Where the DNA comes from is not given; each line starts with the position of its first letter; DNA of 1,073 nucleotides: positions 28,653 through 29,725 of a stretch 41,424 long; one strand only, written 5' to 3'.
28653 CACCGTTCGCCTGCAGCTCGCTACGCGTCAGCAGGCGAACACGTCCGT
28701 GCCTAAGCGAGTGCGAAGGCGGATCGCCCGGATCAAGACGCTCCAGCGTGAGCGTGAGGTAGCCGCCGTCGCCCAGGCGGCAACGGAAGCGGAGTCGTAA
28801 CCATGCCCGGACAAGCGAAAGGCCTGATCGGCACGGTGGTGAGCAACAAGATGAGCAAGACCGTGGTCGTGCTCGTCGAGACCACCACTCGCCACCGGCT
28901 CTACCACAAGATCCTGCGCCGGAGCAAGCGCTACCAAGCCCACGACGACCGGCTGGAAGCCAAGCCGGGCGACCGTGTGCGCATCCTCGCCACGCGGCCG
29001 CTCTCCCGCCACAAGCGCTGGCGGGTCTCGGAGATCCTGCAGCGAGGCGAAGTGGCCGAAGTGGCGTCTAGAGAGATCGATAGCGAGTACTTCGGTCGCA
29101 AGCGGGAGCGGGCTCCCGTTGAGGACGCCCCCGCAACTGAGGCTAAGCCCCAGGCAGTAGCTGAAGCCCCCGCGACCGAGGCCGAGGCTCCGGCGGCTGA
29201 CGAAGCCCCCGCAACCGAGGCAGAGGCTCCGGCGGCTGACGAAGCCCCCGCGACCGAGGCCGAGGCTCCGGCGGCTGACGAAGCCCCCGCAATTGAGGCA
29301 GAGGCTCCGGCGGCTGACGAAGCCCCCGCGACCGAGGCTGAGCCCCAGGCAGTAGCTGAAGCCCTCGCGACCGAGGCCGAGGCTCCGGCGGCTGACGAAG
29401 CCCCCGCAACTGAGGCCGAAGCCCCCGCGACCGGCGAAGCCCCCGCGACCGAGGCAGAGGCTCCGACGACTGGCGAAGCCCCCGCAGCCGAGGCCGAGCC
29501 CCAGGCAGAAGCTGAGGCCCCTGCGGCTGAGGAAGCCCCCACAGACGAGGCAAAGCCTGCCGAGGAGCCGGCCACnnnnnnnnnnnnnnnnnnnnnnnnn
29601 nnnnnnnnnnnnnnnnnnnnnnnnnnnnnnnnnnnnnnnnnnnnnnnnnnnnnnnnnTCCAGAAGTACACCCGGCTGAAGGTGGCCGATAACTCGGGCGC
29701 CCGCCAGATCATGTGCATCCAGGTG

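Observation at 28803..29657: S17 is more than three times its usual length through a roughly 195-aa acidic tail built from about ten 39-bp tandem repeats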

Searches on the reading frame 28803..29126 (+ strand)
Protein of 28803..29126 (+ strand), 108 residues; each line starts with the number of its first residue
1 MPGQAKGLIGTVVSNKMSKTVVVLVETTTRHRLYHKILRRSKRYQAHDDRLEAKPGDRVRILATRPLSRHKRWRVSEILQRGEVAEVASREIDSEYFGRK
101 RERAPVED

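Call 11: find_homologous_proteins(query=window:28803-29126:+, max_evalue=1e-10)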
Query seq(108 aa) (108 aa): 1222 proteins with E <= 1e-10 among 1233 candidates; the best 120 are listed.
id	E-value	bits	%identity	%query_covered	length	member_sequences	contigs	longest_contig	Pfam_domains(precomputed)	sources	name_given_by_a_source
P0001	3.0e-57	209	93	99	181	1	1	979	PF00366.27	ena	-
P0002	7.3e-46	172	80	95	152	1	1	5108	PF00366.27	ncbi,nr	ncbi:MAG: 30S ribosomal protein S17, partial [Chloroflexi bacterium]|nr:30S ribosomal protein S17 [C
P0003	6.6e-45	169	76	94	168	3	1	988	PF00366.27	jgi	jgi:small subunit ribosomal protein S17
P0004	2.6e-44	167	75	94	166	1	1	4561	PF00366.27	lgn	-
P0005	5.1e-44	166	78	95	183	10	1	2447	PF00366.27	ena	-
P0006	6.3e-44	166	78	94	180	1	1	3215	PF00366.27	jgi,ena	-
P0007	2.3e-43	164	76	95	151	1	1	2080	PF00366.27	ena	-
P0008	2.6e-43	164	76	95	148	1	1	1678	PF00366.27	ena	-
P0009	3.7e-43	163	73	95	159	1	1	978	PF00366.27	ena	-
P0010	4.8e-43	163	77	95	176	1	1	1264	PF00366.27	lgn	-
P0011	9.1e-43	162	72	96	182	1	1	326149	PF00366.27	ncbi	-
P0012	9.3e-43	162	74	91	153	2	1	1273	PF00366.27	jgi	-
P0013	1.4e-42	162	79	90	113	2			PF00366.27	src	-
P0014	2.1e-42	161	75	94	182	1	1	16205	PF00366.27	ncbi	-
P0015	4.6e-42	160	70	100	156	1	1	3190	PF00366.27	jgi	jgi:small subunit ribosomal protein S17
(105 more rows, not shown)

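Call 12: find_related_loci(query=window:28803-29126:+, collection=genome_contigs, flank=3000)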
Query seq(108 aa) (108 aa) in genome_contigs; peptide patterns used: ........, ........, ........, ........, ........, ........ (x = any residue, [..] = any of these).
600 stretches matched a pattern (row limit reached: there are more); 15 encode a relative of the query (tblastn E <= 1e-3); 15 distinct loci.
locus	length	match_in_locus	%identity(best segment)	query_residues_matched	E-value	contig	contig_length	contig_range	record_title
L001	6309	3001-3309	78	1-103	7e-51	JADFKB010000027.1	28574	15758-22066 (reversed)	MAG: Chloroflexota bacterium isolate B45T1L10 B45T1L10_NODE2003, whole genome shotgun sequence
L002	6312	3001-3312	72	1-104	8e-48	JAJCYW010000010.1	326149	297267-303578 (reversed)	MAG: Chloroflexota bacterium isolate OFTM331 OFTM331_9, whole genome shotgun sequence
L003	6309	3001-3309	73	1-103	1e-46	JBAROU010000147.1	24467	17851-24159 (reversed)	MAG: Dehalococcoidia bacterium isolate MFD13504_ilm_asm_bin10 k127_185626, whole genome shotgun sequence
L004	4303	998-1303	75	1-102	2e-45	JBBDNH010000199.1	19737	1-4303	MAG: Dehalococcoidia bacterium isolate LejiaB_68_9 Lejia_B_3375_length_19737_cov_5, whole genome shotgun sequence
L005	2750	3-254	71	15-98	1e-37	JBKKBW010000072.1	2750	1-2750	MAG: Dehalococcoidia bacterium isolate swi_bin.376 S1Ck127_15910534_flag_1_multi_8.0000_len_2750, whole genome shotgun s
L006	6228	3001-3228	58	8-83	3e-26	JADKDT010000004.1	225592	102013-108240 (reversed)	MAG: Candidatus Brachythrix odensensis isolate OdNW_BATAC.48 tig00004199-10-2259200, whole genome shotgun sequence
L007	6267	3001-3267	55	6-94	1e-25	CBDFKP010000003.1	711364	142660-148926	MAG: Dehalococcoidia bacterium isolate 54f7828e-2c5e-4b54-8adc-feff5b35415e genome assembly, contig: contig_3, whole gen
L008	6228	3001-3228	57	8-83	2e-25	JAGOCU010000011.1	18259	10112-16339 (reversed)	MAG: Thermoflexales bacterium isolate Go_SlAct_bin_491 Go_SlAct_11920_length_18259_cov_27.279065, whole genome shotgun s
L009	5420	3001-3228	57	8-83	2e-25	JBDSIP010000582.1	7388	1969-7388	MAG: Thermoflexales bacterium isolate cluster1_bin.301 k127_15318273, whole genome shotgun sequence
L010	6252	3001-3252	54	9-92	5e-24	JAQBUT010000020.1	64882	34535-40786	MAG: Chloroflexota bacterium isolate casp150-mb.159 NODE_1081_length_64882_cov_0.447170, whole genome shotgun sequence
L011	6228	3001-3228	57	10-85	4e-23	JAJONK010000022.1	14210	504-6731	MAG: Deltaproteobacteria bacterium isolate C_No_T20_B_bin.39 scaffold_3040, whole genome shotgun sequence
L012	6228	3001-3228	57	10-85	5e-23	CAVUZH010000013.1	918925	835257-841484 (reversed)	MAG: uncultured delta proteobacterium isolate MFD05567.bin.2.276 genome assembly, contig: contig_17054, whole genome sho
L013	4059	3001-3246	52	14-95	2e-21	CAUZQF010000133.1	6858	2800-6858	MAG: Dehalococcoidia bacterium isolate CB9_331.94 genome assembly, contig: Ga0302133_10006585, whole genome shotgun sequ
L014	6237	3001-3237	46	6-84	2e-19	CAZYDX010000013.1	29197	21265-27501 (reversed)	MAG TPA_asm: uncultured bacterium isolate SRP077602_co4_128 genome assembly, contig: NODE_2549_length_29197_cov_8.466269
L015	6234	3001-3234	46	6-83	5e-16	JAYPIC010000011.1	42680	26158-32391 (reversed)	MAG: bacterium isolate 139577_S178_metabat_bins_2.tsv.093 NODE_739_length_42680_cov_5.334358, whole genome shotgun seque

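Call 45: search_protein_representatives(protein=window:28803-29126:+)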
Query: 108 residues. Proteins with E-value up to 0.001 (for the whole library): 6265; up to 1e-10: 1573; up to 1e-30: 5. The best 150 are listed.
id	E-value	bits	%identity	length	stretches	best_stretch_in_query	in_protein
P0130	3.3e-48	178.0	83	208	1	1-105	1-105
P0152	2.2e-41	156.2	77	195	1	1-97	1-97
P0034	2.7e-41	155.9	72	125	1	1-104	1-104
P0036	3.5e-41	155.5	97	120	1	1-77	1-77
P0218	1.8e-31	124.3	49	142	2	6-76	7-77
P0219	2.0e-29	117.8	45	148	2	9-82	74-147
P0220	7.3e-27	109.5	56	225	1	5-102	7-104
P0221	2.2e-25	104.8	59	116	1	4-102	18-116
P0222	3.2e-25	104.3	62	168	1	3-93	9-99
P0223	3.5e-25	104.2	56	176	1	3-104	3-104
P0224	8.6e-25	102.9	50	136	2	7-76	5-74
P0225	8.7e-25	102.9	60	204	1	3-94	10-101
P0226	1.4e-24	102.3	56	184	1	4-106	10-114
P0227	6.3e-24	100.1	55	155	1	10-107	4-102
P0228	8.5e-24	99.7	55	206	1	6-105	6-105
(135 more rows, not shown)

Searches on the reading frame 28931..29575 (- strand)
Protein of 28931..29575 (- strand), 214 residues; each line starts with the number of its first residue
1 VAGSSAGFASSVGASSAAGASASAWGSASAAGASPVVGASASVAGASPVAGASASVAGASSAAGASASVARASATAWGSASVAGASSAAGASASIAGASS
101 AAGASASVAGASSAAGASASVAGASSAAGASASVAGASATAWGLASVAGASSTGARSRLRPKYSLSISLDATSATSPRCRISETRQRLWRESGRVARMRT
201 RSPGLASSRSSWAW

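Call 57: search_protein_families(library=pfam, proteins=[window:28931-29575:-], max_evalue=0.01)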
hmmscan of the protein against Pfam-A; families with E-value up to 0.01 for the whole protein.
window:28931-29575:- (214 aa): 0 families
